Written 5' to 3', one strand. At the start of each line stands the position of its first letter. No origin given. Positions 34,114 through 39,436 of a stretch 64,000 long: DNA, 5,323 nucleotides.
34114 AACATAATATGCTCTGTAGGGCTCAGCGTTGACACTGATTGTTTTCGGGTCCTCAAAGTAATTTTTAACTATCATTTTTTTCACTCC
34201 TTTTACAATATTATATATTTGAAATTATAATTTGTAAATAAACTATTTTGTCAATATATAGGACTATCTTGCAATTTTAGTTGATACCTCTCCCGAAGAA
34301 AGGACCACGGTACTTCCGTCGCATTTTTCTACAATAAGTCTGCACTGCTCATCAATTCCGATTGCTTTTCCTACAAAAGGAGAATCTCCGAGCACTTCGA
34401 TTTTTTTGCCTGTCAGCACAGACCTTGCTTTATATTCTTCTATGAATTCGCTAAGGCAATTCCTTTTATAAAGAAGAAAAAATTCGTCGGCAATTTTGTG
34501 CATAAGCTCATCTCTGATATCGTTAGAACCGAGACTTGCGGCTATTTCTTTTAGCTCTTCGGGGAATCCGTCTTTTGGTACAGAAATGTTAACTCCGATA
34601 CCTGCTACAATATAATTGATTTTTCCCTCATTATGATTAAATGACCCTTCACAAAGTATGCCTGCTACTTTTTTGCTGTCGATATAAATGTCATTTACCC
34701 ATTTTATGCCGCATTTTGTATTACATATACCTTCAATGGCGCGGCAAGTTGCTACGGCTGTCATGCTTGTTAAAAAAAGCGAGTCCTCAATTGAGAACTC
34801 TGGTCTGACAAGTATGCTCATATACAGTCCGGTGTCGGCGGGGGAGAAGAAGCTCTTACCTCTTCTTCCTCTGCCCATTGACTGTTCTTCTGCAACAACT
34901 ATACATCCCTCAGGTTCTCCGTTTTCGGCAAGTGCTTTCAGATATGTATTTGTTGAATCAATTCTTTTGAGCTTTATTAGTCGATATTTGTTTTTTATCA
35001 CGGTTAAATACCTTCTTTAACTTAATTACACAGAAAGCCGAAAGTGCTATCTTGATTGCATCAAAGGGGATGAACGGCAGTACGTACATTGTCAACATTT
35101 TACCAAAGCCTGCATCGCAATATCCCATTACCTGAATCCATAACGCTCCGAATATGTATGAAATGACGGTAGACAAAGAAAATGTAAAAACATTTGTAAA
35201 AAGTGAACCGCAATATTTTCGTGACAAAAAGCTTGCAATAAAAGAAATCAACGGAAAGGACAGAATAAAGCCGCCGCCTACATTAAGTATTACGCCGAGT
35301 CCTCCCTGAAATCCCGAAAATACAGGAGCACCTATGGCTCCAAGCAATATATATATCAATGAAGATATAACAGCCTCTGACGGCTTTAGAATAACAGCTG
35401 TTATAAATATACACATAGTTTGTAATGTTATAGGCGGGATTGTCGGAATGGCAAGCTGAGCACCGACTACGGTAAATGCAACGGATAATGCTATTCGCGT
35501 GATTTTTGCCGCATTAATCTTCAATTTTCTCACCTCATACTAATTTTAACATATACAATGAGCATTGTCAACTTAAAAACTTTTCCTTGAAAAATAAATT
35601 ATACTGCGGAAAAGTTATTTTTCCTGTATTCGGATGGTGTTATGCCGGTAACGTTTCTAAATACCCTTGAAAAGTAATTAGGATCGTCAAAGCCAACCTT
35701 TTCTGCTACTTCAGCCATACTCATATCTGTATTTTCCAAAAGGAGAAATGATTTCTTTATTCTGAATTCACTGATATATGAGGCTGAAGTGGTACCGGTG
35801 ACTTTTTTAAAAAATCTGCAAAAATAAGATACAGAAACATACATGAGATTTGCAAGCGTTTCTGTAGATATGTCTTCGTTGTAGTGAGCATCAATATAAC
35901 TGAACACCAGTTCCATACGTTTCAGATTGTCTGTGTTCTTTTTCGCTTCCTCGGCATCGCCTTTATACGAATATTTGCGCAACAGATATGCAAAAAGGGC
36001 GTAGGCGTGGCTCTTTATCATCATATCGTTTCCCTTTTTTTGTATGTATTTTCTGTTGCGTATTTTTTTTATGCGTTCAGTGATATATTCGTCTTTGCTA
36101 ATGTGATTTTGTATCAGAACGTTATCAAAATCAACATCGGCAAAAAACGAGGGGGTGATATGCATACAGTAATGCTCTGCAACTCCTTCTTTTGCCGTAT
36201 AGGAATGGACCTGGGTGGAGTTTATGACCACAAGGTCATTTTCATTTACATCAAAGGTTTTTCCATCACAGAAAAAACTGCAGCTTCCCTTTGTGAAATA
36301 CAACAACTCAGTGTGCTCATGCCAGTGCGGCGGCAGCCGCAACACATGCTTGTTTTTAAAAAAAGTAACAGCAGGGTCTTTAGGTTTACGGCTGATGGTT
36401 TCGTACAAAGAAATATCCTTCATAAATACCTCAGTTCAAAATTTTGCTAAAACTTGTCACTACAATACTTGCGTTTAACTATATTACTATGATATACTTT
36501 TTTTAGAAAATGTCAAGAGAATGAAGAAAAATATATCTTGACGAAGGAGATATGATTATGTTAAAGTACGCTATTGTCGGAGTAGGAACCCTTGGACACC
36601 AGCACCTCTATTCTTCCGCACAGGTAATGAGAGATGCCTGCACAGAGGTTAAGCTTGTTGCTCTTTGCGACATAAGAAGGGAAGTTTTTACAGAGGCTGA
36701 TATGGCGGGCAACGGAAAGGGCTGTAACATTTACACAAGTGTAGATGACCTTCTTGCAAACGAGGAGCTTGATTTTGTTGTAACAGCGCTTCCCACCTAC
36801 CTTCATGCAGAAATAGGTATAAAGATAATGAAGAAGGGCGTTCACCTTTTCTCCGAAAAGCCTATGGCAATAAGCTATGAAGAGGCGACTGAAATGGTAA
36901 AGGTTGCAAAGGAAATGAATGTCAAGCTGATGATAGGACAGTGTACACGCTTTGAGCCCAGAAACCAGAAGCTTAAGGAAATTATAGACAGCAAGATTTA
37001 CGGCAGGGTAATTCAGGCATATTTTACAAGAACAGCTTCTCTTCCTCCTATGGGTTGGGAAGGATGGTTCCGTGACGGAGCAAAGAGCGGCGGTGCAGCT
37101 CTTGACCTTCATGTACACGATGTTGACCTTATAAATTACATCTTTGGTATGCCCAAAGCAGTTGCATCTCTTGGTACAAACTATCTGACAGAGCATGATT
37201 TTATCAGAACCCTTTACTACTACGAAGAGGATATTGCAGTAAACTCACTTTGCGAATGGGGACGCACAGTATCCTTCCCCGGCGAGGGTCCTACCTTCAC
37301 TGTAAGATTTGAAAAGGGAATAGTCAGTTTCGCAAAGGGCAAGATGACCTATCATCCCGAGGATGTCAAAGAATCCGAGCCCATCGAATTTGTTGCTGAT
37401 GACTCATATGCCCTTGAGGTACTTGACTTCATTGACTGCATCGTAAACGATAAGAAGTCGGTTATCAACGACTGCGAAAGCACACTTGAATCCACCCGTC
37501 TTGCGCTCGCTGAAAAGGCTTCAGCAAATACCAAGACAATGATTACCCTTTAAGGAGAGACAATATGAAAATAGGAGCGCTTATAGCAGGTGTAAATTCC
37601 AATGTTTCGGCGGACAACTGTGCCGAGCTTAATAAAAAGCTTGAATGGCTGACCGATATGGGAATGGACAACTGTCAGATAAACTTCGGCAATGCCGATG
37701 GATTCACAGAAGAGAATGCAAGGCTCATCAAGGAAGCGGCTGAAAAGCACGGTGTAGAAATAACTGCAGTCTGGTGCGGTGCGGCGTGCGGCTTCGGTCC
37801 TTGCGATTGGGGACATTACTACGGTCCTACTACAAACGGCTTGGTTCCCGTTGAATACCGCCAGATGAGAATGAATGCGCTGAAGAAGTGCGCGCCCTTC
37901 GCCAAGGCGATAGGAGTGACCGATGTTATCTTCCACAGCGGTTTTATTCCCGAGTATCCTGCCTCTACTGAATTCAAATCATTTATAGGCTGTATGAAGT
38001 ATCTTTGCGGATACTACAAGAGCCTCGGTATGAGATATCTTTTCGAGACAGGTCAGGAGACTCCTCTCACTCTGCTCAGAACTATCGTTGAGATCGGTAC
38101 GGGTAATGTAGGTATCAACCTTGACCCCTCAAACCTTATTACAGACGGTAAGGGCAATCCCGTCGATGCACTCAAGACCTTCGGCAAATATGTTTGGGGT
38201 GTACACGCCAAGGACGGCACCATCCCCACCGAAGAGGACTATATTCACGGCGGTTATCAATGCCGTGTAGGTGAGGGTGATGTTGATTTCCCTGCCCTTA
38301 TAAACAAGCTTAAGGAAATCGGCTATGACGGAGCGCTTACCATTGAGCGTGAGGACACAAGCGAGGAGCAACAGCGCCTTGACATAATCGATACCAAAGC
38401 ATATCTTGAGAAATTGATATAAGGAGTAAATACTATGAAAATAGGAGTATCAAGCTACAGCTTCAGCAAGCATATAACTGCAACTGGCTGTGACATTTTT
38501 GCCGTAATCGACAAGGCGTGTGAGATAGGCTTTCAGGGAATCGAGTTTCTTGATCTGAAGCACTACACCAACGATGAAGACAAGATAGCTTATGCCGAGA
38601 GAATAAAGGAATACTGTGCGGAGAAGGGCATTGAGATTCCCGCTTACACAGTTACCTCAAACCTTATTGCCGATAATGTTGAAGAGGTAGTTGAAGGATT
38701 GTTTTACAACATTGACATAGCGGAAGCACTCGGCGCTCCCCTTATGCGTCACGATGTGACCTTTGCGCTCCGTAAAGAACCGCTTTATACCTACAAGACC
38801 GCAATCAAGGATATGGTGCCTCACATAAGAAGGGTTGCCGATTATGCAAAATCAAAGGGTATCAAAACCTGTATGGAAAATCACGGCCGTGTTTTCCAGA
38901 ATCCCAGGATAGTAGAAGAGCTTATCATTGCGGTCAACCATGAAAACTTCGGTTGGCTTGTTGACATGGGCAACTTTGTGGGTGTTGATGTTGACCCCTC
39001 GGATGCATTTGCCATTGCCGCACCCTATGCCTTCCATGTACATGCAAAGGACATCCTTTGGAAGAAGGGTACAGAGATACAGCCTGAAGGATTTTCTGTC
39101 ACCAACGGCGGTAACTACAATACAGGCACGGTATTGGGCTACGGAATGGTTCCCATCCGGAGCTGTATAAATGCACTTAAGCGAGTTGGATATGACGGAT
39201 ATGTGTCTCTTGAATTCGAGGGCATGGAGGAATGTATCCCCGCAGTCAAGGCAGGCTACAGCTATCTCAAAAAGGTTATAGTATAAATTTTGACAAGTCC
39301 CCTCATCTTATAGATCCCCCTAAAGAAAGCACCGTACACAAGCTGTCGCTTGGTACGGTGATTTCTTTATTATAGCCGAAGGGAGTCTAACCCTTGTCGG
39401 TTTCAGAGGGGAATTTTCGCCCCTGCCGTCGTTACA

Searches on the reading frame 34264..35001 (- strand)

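Call 63: search_protein_families(library=pfam, proteins=[window:34264-35001:-], max_evalue=0.00001)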
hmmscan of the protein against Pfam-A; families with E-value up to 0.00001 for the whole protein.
window:34264-35001:- (245 aa): 2 families
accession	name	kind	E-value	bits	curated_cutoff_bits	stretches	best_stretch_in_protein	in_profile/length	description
PF03099.24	BPL_LplA_LipB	-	5.8e-22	78.5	21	1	12-138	3-133/133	Biotin/lipoate A/B protein ligase family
PF02237.23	BPL_C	-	1.2e-08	35.1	21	1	198-240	3-46/48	Biotin protein ligase C terminal domain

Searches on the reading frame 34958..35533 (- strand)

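Call 63: search_protein_families(library=pfam, proteins=[window:34958-35533:-], max_evalue=0.00001)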
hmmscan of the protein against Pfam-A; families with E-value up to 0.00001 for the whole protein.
window:34958-35533:- (191 aa): 1 family
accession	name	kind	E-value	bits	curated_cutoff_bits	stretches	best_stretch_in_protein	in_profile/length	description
PF02632.19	BioY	-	2.1e-31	109.2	25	1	34-174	5-140/140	BioY family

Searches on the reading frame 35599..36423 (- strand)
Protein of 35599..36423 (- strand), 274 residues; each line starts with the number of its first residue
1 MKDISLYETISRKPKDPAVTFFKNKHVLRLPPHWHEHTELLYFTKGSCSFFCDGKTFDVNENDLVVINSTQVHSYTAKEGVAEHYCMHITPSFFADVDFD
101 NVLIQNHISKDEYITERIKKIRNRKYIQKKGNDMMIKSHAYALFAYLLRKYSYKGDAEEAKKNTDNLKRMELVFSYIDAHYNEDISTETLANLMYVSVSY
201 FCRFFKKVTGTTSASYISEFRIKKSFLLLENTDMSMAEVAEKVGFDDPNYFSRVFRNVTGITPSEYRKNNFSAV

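Call 64: search_protein_families(library=pfam, proteins=[window:35599-36423:-], max_evalue=0.00001)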
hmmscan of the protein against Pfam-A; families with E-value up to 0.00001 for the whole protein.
window:35599-36423:- (274 aa): 4 families
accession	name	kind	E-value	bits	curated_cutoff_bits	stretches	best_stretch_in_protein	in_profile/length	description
PF12833.13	HTH_18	-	4.4e-22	78.6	33.6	1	190-268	1-79/80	Helix-turn-helix domain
PF00165.29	HTH_AraC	-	5.5e-21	74.6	26.6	1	230-268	2-42/42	Bacterial regulatory helix-turn-helix proteins, AraC family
PF02311.25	AraC_binding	-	7e-15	55.4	21.1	1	29-143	15-134/135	AraC-like ligand binding domain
PF07883.17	Cupin_2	-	6.5e-08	32.6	27.2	1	31-78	12-59/70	Cupin domain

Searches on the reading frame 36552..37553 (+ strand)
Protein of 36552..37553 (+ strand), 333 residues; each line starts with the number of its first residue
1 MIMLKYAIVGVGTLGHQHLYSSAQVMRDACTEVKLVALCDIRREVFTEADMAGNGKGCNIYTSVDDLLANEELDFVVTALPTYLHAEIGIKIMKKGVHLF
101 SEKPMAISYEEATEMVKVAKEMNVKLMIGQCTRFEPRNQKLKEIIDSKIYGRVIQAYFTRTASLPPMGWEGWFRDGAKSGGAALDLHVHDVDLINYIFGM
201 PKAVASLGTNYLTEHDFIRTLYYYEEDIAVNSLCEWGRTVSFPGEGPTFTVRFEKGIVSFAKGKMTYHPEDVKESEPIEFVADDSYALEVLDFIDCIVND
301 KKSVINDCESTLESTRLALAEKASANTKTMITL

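Call 64: search_protein_families(library=pfam, proteins=[window:36552-37553:+], max_evalue=0.00001)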
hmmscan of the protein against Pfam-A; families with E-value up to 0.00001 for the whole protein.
window:36552-37553:+ (333 aa): 3 families
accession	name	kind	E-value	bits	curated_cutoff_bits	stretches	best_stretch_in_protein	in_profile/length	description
PF01408.29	GFO_IDH_MocA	-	3.2e-23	83.1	24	1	4-129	1-119/120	Oxidoreductase family, NAD-binding Rossmann fold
PF22725.1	GFO_IDH_MocA_C3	-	1.6e-14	54.4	27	1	139-258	2-123/124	GFO/IDH/MocA C-terminal domain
PF02894.22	GFO_IDH_MocA_C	-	1.2e-11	45.3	22.9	1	144-333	3-218/218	Oxidoreductase family, C-terminal alpha/beta domain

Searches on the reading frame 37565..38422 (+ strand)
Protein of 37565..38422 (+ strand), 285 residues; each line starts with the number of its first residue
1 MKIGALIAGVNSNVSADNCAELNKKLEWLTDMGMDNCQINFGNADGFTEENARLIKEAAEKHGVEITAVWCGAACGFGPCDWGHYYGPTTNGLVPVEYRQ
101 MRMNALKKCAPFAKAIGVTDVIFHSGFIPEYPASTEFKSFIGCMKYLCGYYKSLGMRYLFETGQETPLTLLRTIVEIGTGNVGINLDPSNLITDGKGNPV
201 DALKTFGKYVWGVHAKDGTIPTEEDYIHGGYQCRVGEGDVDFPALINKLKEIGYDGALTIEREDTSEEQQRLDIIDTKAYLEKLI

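Call 64: search_protein_families(library=pfam, proteins=[window:37565-38422:+], max_evalue=0.00001)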
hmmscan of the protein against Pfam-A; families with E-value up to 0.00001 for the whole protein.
window:37565-38422:+ (285 aa): 1 family
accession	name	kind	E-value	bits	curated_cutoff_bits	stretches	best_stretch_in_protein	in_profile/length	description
PF01261.30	AP_endonuc_2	-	1.3e-26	94.2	31.1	1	27-269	2-234/249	Xylose isomerase-like TIM barrel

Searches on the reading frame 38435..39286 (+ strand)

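Call 64: search_protein_families(library=pfam, proteins=[window:38435-39286:+], max_evalue=0.00001)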
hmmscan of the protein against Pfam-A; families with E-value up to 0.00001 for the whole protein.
window:38435-39286:+ (283 aa): 1 family
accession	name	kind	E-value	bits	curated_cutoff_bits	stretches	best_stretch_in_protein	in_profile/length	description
PF01261.30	AP_endonuc_2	-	2.3e-32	113.1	31.1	1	26-277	2-245/249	Xylose isomerase-like TIM barrel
